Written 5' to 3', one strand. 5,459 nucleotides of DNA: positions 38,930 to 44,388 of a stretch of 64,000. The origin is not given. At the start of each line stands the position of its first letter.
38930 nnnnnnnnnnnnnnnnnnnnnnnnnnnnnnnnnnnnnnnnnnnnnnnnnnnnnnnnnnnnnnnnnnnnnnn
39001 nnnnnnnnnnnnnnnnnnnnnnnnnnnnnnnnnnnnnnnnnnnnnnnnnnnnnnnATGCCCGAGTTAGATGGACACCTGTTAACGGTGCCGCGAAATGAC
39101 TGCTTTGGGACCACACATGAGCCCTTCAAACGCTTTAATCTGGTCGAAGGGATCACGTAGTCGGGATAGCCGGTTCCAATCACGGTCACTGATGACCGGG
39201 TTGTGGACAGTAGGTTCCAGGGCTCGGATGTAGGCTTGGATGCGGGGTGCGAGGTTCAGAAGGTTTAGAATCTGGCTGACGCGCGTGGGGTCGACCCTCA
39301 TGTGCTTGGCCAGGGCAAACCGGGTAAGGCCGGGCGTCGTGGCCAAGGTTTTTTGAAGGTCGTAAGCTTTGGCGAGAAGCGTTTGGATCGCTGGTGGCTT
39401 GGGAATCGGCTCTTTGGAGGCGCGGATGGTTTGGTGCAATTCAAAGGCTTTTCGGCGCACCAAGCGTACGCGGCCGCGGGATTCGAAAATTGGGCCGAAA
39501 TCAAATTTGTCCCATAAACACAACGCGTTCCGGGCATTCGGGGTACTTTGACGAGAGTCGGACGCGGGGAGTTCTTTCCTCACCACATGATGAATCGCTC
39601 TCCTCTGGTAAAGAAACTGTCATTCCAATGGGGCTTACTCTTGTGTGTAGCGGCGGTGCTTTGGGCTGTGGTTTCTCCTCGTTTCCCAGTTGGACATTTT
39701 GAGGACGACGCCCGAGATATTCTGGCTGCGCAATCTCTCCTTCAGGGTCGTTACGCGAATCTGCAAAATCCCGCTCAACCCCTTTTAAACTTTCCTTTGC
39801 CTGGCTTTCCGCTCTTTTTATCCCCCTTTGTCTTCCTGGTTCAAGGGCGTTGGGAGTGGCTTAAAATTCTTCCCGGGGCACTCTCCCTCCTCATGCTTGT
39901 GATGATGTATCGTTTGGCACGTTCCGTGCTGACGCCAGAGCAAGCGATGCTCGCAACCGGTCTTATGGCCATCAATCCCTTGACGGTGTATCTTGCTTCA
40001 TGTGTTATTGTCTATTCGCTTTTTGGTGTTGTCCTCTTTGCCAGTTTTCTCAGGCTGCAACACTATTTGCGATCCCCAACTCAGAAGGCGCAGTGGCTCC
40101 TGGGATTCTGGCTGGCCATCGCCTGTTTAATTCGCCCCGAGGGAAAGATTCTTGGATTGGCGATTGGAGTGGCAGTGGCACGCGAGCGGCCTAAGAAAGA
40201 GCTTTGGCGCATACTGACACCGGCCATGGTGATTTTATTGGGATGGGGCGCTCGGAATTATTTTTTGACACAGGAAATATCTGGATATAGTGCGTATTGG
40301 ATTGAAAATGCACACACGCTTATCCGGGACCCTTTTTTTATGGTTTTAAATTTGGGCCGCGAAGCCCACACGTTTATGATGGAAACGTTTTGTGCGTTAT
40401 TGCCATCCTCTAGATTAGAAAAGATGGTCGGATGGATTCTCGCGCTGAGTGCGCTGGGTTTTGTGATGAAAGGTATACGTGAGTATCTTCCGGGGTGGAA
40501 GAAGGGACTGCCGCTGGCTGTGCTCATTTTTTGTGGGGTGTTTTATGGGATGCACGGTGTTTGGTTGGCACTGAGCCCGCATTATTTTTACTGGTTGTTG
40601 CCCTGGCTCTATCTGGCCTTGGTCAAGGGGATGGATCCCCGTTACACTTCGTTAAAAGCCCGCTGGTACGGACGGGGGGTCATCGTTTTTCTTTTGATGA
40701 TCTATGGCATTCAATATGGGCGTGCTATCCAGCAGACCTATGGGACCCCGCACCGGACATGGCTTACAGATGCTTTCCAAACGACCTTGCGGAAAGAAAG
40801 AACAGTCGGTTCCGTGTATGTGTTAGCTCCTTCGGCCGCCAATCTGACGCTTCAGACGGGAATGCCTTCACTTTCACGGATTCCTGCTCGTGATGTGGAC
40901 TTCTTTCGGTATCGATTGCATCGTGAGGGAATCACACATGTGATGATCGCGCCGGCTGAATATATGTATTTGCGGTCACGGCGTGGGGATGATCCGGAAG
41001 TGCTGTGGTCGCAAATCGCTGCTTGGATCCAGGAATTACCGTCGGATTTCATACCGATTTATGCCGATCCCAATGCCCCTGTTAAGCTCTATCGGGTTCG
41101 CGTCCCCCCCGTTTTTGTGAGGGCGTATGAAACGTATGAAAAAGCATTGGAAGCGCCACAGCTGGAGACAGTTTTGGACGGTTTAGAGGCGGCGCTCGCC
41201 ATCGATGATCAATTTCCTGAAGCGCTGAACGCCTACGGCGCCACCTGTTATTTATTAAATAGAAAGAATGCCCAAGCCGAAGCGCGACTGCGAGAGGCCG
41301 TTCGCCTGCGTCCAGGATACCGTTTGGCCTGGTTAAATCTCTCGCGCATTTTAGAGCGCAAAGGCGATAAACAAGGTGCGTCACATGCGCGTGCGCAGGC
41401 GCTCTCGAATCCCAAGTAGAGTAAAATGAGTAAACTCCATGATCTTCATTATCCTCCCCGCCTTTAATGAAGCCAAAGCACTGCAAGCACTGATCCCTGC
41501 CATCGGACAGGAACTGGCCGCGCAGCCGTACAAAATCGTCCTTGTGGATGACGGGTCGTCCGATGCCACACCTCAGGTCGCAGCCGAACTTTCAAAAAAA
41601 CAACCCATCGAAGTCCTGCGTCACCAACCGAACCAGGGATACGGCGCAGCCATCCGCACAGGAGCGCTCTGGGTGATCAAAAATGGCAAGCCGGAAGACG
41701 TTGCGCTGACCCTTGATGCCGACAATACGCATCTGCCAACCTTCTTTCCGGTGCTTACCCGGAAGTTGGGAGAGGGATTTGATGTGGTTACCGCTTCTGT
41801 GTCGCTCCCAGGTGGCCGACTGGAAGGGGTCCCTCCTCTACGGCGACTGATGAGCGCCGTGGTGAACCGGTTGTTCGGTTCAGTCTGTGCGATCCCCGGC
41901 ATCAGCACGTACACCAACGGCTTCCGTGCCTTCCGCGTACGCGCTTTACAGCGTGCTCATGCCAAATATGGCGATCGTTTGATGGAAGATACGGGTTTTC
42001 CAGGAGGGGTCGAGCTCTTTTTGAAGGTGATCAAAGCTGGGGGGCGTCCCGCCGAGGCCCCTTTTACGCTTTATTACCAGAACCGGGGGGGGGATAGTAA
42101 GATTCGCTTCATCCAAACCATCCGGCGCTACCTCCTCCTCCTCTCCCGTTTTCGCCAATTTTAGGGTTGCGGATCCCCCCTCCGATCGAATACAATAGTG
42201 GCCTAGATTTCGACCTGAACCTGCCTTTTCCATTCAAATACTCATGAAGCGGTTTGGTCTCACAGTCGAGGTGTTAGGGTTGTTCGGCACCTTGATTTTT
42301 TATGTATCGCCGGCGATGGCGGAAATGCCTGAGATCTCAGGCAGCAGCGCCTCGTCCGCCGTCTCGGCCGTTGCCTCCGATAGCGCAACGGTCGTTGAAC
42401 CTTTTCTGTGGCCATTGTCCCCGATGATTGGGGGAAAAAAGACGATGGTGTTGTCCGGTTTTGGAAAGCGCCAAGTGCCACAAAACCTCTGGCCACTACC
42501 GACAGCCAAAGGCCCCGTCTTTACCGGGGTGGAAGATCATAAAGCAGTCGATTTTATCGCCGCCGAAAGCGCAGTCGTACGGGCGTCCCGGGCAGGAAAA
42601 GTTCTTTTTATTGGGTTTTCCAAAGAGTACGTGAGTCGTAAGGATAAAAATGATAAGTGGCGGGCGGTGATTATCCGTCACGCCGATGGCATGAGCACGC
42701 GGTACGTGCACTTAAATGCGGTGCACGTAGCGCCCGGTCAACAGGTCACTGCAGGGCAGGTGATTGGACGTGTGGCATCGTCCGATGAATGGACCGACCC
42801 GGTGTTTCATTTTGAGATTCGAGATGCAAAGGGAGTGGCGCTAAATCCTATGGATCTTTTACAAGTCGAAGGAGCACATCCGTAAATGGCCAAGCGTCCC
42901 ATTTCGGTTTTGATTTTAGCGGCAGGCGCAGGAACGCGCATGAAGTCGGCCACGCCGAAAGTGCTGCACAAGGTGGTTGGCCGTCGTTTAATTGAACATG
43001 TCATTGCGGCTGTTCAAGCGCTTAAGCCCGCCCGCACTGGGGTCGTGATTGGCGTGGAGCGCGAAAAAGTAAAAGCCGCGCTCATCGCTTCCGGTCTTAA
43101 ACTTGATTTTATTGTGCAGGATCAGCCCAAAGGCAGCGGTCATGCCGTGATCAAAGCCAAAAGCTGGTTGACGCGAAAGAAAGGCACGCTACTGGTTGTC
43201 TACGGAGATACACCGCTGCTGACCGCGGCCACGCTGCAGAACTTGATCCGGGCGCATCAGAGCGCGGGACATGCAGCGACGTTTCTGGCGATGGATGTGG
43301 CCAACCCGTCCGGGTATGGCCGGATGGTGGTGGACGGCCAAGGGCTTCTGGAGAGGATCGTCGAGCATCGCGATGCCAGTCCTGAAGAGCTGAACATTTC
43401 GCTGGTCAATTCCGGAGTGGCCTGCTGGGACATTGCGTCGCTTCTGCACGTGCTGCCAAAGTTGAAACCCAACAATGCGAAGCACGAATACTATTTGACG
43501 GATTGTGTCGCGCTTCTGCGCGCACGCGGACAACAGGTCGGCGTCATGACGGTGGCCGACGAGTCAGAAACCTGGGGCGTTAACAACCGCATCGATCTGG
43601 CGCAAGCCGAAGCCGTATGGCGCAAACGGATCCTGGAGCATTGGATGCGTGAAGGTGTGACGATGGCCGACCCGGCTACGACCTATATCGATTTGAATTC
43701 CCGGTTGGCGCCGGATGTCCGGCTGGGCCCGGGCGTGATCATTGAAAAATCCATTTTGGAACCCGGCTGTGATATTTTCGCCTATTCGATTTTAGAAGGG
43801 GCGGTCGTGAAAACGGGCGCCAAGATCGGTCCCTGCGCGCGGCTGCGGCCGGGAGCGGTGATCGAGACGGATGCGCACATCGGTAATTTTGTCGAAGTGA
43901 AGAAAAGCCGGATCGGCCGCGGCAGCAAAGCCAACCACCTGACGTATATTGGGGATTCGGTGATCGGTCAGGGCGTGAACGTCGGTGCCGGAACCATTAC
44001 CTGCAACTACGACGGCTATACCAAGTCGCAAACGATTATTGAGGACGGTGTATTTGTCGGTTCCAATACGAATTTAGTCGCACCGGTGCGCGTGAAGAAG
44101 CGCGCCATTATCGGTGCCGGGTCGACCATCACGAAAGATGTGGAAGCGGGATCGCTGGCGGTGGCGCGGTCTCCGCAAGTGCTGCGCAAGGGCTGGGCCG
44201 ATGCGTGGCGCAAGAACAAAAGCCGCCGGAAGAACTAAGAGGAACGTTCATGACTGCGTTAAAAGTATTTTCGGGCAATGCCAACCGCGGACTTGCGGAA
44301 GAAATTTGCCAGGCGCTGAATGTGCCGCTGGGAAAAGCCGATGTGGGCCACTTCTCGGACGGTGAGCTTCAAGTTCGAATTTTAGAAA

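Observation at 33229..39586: Integrase-associated islet carrying an AAA-ATPase plus S8-subtilase pair resembling the IetAS anti-phage system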

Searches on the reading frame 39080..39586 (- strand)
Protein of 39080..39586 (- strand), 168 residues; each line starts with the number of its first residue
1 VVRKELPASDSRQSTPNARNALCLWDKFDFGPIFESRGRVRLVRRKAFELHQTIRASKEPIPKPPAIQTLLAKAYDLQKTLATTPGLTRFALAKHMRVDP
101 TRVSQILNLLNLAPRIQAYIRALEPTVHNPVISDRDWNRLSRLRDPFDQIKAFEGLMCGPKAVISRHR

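Call 3: search_protein_families(library=padloc, proteins=[window:39080-39586:-], max_evalue=0.01)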
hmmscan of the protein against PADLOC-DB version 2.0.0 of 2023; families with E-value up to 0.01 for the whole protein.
window:39080-39586:- (168 aa): 0 families

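Call 4: search_protein_families(library=pfam, proteins=[window:39080-39586:-], max_evalue=0.01)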
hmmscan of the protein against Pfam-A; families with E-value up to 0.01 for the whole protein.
window:39080-39586:- (168 aa): 1 family
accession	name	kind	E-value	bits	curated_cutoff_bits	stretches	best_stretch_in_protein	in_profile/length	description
PF17762.8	HTH_ParB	-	0.0079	16.8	22.6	0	79-122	13-56/102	ParB HTH domain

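Call 5: search_protein_families(library=ncbifam, proteins=[window:39080-39586:-], max_evalue=0.01)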
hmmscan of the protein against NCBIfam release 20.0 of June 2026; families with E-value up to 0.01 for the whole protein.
window:39080-39586:- (168 aa): 0 families

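Call 50: search_protein_representatives(protein=window:39080-39586:-)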
Query: 168 residues. Proteins with E-value up to 0.001 (for the whole library): 216; up to 1e-10: 64; up to 1e-30: 1. The best 150 are listed.
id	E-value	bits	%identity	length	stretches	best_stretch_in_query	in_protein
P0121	3.0e-36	141.1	47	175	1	4-158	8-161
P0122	3.6e-30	121.3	47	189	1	22-160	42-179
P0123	6.6e-27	110.7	43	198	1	6-157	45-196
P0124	9.7e-27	110.1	43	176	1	3-156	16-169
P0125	1.2e-24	103.4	43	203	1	20-161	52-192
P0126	2.9e-23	98.8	44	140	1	29-158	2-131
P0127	4.6e-22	94.9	42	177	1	22-156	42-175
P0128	1.5e-21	93.3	43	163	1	21-157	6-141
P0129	3.2e-21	92.2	42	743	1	24-165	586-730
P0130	3.9e-21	91.9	44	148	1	24-157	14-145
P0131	6.1e-21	91.3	41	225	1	23-165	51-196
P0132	2.3e-20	89.4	41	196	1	23-160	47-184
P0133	4.6e-20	88.4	52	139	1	62-157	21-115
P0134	5.4e-20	88.2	40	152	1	19-157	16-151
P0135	6.7e-20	87.9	40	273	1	24-153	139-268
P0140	5.3e-18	81.7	35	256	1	16-160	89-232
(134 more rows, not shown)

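Call 51: search_protein_families(library=pfam, proteins=[P0129, P0121, P0122, P0123, P0124, P0125, P0131, P0135, P0140], max_evalue=0.01)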
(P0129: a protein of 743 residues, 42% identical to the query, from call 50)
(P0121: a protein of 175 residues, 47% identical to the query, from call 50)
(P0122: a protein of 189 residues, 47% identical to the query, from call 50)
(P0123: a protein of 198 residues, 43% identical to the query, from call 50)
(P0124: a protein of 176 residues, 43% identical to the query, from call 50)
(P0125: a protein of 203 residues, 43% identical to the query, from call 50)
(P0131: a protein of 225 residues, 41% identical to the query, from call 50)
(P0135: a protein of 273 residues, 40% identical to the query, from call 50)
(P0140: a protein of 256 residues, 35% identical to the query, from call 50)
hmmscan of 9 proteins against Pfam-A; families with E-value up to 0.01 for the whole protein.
P0129 (743 aa): 4 families
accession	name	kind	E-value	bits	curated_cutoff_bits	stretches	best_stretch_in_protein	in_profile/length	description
PF00239.26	Resolvase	-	1.9e-38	132.3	23.3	1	20-171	2-144/145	Resolvase, N terminal domain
PF07508.19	Recombinase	-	7.3e-12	45.9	21.1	1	194-288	1-99/102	Recombinase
PF13408.12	Zn_ribbon_recom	-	2e-11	44.5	25.3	1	308-369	1-57/58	Recombinase zinc beta ribbon domain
PF01047.28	MarR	-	0.0076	16.6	24.6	0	644-672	11-39/59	MarR family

P0121 (175 aa): 0 families

P0122 (189 aa): 1 family
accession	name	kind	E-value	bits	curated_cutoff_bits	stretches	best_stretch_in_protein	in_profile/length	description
PF17762.8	HTH_ParB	-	0.0068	17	22.6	0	92-141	8-56/102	ParB HTH domain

P0123 (198 aa): 1 family
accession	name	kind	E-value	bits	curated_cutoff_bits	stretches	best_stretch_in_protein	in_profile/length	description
PF17762.8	HTH_ParB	-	0.0003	21.3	22.6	1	118-161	13-56/102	ParB HTH domain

P0124 (176 aa): 0 families

P0125 (203 aa): 1 family
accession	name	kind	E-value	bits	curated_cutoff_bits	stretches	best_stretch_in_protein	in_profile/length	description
PF17762.8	HTH_ParB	-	0.00037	21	22.6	1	104-160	8-63/102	ParB HTH domain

P0131 (225 aa): 1 family
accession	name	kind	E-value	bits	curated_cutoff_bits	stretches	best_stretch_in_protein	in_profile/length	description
PF17762.8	HTH_ParB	-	0.00036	21.1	22.6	1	102-153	7-57/102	ParB HTH domain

P0135 (273 aa): 1 family
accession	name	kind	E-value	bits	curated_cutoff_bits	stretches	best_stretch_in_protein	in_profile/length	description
PF17762.8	HTH_ParB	-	0.0048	17.5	22.6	0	195-268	14-80/102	ParB HTH domain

P0140 (256 aa): 1 family
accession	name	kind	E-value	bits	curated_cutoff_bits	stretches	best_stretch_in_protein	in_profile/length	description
PF17762.8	HTH_ParB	-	0.00037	21.1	22.6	1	152-222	14-77/102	ParB HTH domain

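Call 65: search_protein_families(library=phrogs, proteins=[window:39080-39586:-], max_evalue=0.001)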
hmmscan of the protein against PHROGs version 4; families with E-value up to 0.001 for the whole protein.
window:39080-39586:- (168 aa): 1 family
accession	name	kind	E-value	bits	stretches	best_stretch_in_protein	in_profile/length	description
phrog_14161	-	other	0.00083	20.7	0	46-120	32-108/143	recombinase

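Call 87: find_related_loci(query=A6, collection=metagenome_contigs, flank=10000)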
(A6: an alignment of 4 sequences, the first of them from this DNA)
Query A6 (165 aa) in metagenome_contigs; peptide patterns used: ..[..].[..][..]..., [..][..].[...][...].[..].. (x = any residue, [..] = any of these).
350 stretches matched a pattern; 9 encode a relative of the query (tblastn E <= 1e-3); 9 distinct loci.
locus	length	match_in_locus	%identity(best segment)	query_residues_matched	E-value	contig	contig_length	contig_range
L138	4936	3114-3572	43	17-165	2e-33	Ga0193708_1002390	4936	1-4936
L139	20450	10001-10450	44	11-165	2e-32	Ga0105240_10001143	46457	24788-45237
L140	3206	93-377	58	59-153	4e-32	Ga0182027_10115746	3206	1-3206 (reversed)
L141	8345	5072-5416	47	48-165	2e-29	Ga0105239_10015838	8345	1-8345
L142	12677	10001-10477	42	3-151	9e-29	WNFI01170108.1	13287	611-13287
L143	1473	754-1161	41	18-154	7e-27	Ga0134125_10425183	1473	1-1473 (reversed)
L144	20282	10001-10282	52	60-153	2e-26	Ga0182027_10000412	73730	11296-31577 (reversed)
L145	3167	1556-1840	47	53-148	1e-24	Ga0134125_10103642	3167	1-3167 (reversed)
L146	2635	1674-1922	54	71-153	7e-24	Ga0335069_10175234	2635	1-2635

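Call 91: search_protein_families(library=pfam, proteins=[L138:780-1826:-, L138:1843-2847:-, L139:10505-11545:-, L139:11542-13935:-, L142:8849-9910:-, L144:10303-11337:-, L144:8056-9948:-], max_evalue=0.001)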
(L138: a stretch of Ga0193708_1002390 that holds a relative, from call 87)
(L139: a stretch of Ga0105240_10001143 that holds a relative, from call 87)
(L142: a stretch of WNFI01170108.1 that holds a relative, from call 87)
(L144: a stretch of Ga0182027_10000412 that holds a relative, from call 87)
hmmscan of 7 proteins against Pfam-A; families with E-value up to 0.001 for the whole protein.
L138:780-1826:- (348 aa): 2 families
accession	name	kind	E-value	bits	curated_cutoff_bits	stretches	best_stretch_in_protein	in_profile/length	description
PF02661.23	Fic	-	5.6e-20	72.4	24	1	107-210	2-93/93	Fic/DOC family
PF13784.11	Fic_N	-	6.5e-06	26.5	26.7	1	46-95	31-78/82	Fic/DOC family N-terminal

L138:1843-2847:- (334 aa): 0 families

L139:10505-11545:- (346 aa): 2 families
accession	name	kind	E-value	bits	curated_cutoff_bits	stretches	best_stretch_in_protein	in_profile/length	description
PF02661.23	Fic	-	3.8e-20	73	24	1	105-208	2-93/93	Fic/DOC family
PF13784.11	Fic_N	-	2.8e-07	30.9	26.7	1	44-93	31-78/82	Fic/DOC family N-terminal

L139:11542-13935:- (797 aa): 4 families
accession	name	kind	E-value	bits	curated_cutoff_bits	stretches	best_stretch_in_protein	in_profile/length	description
PF22548.2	AEP-TOTE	-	9.4e-84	281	27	1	75-298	1-228/230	TOTE conflict system, Archaeo-Eukaryotic Primase domain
PF04851.21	ResIII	-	1.6e-19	70.9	22.5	1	432-576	3-163/164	Type III restriction enzyme, res subunit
PF00270.35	DEAD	-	3.2e-11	43.7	26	1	435-575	2-160/167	DEAD/DEAH box helicase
PF00271.37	Helicase_C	-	3.8e-08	34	23.5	1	645-748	7-108/110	Helicase conserved C-terminal domain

L142:8849-9910:- (353 aa): 1 family
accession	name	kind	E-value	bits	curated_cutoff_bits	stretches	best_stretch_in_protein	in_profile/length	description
PF02661.23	Fic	-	1.7e-15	58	24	1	108-214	2-93/93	Fic/DOC family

L144:10303-11337:- (344 aa): 1 family
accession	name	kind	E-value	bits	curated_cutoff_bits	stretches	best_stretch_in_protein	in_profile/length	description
PF13310.11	Virulence_RhuM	-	9.8e-112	372.8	33.7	1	67-314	1-248/252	Virulence protein RhuM family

L144:8056-9948:- (630 aa): 1 family
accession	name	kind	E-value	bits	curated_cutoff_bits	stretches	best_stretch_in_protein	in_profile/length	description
PF09586.16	YfhO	-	2.1e-12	46.7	28.5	1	534-603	765-835/835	Bacterial membrane protein YfhO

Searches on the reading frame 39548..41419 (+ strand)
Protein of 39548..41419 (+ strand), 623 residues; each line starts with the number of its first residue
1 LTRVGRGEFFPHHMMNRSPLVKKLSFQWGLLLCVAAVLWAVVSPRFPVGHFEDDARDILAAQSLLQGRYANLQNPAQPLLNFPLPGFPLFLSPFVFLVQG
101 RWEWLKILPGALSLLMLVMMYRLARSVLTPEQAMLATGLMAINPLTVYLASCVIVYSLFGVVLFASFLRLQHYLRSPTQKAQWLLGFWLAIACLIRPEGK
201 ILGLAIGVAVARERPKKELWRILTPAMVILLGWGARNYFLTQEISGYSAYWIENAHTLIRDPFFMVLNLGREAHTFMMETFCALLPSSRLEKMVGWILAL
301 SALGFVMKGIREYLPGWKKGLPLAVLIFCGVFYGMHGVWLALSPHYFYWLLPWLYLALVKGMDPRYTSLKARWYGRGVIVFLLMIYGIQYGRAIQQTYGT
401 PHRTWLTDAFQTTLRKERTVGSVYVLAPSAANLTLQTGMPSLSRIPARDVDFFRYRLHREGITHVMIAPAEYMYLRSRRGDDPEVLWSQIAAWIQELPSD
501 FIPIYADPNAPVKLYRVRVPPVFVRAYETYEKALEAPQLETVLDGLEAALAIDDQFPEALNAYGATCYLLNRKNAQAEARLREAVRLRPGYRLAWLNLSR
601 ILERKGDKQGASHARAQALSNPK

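Call 14: find_related_loci(query=window:39548-41419:+, collection=genome_contigs, flank=10000)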
Query window:39548-41419:+ (623 aa) in genome_contigs; peptide patterns used: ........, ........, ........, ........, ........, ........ (x = any residue, [..] = any of these).
37 stretches matched a pattern, but none encodes a relative of the query by tblastn (E <= 1e-3).

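Call 39: search_protein_families(library=pfam, proteins=[window:39548-41419:+], max_evalue=0.001)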
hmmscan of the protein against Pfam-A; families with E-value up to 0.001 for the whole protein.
window:39548-41419:+ (623 aa): 2 families
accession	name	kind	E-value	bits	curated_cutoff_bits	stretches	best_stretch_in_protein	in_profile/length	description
PF13231.12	PMT_2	-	0.00025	21.7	26.1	1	93-215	11-137/160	Dolichyl-phosphate-mannose-protein mannosyltransferase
PF13432.12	TPR_16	-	0.00027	21.8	32.7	1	571-611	10-50/65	Tetratricopeptide repeat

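Call 67: find_related_loci(query=window:39587-41419:+, collection=metagenome_contigs, flank=10000)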
Query window:39587-41419:+ (610 aa) in metagenome_contigs; peptide patterns used: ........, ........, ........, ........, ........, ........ (x = any residue, [..] = any of these).
46 stretches matched a pattern, but none encodes a relative of the query by tblastn (E <= 1e-3).

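Call 76: find_homologous_proteins(query=window:39587-41419:+, max_evalue=1e-10)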
Query window:39587-41419:+ (610 aa): 7 proteins with E <= 1e-10 among 8000 candidates.
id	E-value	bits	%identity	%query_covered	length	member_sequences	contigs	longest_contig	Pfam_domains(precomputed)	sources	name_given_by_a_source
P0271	0.0e+0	1393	100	100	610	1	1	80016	-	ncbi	-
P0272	1.8e-83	299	32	98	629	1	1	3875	PF13431.13,PF13432.13,PF07719.24,PF13231.13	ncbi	-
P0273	2.6e-54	203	31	80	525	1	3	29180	-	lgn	-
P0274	8.3e-52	194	30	97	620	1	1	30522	PF14559.13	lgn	-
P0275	1.2e-42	164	27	77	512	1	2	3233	PF02366.25,PF13231.13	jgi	jgi:hypothetical protein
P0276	2.2e-37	147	30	92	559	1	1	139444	-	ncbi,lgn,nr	ncbi:MAG: hypothetical protein NTY77_01310 [Elusimicrobia bacterium]|nr:hypothetical protein [Elusim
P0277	4.6e-14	70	36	22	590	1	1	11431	-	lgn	-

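Call 77: find_encoding_contigs(protein=P0271, flank=10000, max_places=3)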
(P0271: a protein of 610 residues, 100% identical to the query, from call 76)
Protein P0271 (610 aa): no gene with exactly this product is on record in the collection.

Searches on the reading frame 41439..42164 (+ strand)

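Call 39: search_protein_families(library=pfam, proteins=[window:41439-42164:+], max_evalue=0.001)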
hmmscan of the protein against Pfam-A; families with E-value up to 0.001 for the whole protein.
window:41439-42164:+ (241 aa): 2 families
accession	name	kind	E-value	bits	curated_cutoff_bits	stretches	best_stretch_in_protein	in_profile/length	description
PF00535.33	Glycos_transf_2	-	1.1e-21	77.9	23.3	1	4-171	2-165/168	Glycosyl transferase family 2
PF13641.12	Glyco_tranf_2_3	-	9.9e-05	22.9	27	1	4-123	5-125/230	Glycosyltransferase like family 2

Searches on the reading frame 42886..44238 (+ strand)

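Call 81: search_protein_families(library=pfam, proteins=[window:42886-44238:+], max_evalue=0.00001)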
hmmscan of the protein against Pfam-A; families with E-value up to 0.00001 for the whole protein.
window:42886-44238:+ (450 aa): 5 families
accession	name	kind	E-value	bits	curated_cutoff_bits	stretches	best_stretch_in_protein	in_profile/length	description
PF00132.30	Hexapep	-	9.3e-19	66.7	27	1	383-417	2-36/36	Bacterial transferase hexapeptide (six repeats)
PF12804.13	NTP_transf_3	-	9.6e-19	68.6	27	1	8-135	1-122/160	MobA-like NTP transferase domain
PF00483.29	NTP_transferase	-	6.4e-18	65.6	21.2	1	9-218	3-217/245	Nucleotidyl transferase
PF25084.1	LbH_EIF2B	-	5.5e-12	46.1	54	0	340-421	21-99/105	EIF2B subunit epsilon LbH domain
PF01128.25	IspD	-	3.2e-10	40.6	27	1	7-138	2-130/221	2-C-methyl-D-erythritol 4-phosphate cytidylyltransferase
